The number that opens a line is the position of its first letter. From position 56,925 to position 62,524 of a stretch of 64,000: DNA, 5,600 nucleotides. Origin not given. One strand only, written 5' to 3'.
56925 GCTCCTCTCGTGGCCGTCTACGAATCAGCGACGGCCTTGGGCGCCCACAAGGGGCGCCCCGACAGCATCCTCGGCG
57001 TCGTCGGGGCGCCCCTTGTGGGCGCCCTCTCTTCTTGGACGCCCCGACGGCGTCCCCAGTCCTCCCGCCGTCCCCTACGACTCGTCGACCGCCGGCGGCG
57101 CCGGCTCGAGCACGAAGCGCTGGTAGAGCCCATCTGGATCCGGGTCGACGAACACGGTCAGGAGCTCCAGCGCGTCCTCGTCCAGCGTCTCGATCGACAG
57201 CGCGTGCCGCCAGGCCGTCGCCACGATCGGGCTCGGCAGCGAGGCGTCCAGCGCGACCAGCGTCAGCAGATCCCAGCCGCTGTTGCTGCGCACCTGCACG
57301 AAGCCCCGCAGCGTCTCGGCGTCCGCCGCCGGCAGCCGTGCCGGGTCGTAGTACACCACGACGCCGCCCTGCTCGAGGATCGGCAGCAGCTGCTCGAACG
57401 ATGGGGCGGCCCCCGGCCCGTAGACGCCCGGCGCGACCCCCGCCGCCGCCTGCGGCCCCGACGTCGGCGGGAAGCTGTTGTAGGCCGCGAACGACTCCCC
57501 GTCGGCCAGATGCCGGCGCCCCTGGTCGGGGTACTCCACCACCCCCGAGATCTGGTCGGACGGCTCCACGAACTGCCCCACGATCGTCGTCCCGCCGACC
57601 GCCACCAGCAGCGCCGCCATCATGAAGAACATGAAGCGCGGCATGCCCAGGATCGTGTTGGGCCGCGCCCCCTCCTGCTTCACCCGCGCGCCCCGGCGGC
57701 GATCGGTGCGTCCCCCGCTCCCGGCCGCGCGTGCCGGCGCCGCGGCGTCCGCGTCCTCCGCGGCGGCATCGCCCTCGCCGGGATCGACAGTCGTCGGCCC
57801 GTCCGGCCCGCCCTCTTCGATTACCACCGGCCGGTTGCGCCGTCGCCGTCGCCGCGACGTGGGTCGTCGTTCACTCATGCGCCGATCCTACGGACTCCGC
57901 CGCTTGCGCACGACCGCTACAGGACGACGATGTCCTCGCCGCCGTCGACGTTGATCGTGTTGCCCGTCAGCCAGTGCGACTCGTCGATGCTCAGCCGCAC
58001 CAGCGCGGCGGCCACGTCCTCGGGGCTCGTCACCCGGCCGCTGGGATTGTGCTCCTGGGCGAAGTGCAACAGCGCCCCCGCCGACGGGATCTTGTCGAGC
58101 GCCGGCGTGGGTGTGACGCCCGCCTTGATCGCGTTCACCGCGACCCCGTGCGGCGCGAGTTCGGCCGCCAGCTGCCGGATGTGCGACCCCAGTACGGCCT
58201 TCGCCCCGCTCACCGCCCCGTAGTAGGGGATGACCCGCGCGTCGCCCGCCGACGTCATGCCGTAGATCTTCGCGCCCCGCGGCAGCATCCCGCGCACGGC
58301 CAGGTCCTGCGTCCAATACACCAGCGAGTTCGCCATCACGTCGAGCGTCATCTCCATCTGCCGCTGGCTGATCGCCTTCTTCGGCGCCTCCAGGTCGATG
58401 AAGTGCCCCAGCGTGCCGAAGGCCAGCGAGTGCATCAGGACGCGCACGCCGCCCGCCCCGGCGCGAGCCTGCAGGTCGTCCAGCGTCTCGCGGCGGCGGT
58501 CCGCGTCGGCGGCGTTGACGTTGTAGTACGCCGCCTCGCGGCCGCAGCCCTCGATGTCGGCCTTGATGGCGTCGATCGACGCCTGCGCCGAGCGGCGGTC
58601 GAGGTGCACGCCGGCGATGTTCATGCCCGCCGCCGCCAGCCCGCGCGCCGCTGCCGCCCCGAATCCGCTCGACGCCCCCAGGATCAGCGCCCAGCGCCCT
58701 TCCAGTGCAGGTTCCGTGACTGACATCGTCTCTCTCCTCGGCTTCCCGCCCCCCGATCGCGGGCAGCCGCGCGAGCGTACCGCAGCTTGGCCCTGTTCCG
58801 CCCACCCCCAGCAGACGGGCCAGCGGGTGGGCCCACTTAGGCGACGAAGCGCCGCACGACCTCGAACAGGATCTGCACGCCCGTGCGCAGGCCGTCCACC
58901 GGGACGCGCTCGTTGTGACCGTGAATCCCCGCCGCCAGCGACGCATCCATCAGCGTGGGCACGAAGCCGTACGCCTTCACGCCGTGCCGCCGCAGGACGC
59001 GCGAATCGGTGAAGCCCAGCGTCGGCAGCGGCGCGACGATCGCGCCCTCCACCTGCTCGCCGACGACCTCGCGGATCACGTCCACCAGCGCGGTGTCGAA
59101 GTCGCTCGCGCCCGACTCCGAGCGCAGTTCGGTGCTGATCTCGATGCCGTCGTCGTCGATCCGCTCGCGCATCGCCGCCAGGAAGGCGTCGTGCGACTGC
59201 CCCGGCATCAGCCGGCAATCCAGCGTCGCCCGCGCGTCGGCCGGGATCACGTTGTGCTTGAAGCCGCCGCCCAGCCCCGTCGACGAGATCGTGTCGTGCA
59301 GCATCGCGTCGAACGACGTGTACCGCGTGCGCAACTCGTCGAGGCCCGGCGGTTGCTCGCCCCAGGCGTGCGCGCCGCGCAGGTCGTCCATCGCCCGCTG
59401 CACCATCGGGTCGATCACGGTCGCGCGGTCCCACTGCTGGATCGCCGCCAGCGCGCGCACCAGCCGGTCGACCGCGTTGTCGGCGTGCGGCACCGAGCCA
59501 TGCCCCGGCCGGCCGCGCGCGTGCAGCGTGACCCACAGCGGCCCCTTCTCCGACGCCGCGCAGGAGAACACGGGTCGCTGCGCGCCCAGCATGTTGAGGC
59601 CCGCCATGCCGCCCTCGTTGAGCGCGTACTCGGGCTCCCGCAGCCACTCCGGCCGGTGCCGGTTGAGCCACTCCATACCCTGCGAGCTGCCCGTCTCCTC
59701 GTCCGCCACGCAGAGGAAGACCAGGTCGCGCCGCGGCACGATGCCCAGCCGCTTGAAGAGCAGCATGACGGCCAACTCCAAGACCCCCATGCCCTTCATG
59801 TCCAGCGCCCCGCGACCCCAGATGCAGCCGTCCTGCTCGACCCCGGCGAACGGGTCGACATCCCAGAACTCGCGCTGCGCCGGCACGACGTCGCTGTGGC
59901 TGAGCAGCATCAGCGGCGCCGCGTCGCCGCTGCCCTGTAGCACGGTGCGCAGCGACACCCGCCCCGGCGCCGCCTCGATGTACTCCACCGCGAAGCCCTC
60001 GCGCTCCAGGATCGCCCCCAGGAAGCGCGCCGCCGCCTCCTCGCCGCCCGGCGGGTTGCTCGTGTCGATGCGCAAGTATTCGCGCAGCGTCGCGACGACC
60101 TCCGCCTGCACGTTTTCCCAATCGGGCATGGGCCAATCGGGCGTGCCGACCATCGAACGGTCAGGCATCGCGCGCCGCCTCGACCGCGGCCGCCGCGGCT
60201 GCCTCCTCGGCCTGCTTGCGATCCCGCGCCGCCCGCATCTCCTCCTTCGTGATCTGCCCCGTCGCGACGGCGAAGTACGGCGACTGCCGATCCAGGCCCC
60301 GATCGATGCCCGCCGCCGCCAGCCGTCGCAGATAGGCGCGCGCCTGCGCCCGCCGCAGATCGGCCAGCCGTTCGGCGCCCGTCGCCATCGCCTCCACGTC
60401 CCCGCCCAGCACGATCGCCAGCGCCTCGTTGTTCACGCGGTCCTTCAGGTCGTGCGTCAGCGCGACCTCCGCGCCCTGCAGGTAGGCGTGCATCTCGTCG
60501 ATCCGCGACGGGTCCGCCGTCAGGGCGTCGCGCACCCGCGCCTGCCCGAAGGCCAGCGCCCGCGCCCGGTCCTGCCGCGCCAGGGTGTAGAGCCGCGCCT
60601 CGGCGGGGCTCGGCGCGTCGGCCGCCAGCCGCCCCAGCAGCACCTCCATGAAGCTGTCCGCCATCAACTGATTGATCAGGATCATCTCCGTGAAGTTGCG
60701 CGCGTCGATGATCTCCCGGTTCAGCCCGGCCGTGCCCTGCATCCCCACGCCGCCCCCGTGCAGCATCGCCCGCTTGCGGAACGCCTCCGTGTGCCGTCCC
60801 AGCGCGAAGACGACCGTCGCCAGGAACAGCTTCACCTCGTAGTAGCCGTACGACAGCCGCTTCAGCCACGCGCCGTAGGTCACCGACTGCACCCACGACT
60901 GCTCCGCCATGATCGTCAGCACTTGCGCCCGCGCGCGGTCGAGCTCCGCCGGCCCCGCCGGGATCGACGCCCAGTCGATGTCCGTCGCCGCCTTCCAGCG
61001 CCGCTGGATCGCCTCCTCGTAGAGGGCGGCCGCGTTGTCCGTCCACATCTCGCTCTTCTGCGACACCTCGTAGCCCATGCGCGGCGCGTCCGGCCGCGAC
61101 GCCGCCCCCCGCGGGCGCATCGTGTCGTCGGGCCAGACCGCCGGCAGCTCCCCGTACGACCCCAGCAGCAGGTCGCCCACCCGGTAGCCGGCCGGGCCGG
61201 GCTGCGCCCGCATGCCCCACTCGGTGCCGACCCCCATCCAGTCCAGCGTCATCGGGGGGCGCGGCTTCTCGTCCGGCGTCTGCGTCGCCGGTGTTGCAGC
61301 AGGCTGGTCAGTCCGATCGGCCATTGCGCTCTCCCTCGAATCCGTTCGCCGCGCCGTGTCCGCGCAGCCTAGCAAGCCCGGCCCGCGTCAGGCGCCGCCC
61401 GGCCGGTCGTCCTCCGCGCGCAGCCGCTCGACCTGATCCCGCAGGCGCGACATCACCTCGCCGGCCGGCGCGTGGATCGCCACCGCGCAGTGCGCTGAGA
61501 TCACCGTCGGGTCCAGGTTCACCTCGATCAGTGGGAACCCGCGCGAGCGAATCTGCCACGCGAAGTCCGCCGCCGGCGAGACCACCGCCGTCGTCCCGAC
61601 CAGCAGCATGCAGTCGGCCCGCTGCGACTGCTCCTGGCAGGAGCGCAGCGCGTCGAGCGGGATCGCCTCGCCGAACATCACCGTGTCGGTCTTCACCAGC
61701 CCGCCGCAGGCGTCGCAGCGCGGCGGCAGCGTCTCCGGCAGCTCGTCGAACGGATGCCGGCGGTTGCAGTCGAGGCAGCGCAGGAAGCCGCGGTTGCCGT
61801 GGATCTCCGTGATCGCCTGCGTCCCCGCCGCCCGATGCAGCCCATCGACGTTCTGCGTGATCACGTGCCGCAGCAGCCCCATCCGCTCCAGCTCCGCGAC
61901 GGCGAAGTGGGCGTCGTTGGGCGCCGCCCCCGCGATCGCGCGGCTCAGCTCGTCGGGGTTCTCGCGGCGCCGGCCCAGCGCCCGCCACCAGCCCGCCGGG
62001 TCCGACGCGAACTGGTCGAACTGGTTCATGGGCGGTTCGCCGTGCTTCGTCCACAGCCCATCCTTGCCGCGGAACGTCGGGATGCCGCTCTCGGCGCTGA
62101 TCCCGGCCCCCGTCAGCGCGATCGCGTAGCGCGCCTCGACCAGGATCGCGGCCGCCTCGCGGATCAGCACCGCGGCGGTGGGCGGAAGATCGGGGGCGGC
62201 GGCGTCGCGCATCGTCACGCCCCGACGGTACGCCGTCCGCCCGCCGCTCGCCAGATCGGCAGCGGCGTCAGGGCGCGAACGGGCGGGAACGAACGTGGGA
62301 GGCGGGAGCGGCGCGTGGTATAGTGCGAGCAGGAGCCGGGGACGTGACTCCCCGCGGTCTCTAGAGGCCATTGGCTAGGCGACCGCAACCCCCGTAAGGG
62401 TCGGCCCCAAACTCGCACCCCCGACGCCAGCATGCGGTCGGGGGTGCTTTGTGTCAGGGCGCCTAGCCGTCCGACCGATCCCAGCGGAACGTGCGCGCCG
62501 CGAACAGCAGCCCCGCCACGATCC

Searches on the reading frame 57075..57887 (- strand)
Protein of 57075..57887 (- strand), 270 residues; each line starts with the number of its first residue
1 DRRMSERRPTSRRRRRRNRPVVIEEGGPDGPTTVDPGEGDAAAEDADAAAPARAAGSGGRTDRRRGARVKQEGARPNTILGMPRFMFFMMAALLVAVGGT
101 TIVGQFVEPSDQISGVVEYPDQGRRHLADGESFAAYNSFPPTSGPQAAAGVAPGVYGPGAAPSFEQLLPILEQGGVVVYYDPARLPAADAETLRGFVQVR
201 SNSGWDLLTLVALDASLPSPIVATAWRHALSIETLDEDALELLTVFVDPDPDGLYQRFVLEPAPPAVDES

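Call 49: search_protein_families(library=pfam, proteins=[window:57075-57887:-], max_evalue=0.0001)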
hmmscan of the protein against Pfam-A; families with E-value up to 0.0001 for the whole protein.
window:57075-57887:- (270 aa): 1 family
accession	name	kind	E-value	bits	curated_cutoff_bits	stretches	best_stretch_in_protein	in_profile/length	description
PF11303.13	DUF3105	-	1.5e-13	51.3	25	1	135-241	9-109/130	Protein of unknown function (DUF3105)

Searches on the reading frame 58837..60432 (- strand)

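Call 51: search_protein_families(library=pfam, proteins=[window:58837-60432:-], max_evalue=0.001)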
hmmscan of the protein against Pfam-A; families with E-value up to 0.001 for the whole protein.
window:58837-60432:- (531 aa): 2 families
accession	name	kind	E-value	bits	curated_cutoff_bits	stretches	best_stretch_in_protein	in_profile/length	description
PF01546.33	Peptidase_M20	-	5.1e-29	102.1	24.6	1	175-527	1-205/206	Peptidase family M20/M25/M40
PF07687.19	M20_dimer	-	6.8e-16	58.6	21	1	294-428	2-102/107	Peptidase dimerisation domain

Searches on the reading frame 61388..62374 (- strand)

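Call 51: search_protein_families(library=pfam, proteins=[window:61388-62374:-], max_evalue=0.001)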
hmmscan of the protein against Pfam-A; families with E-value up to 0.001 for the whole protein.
window:61388-62374:- (328 aa): 1 family
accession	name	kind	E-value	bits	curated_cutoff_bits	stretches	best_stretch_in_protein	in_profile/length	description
PF02146.23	SIR2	-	1.2e-41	143.1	24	1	89-267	1-180/180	Sir2 family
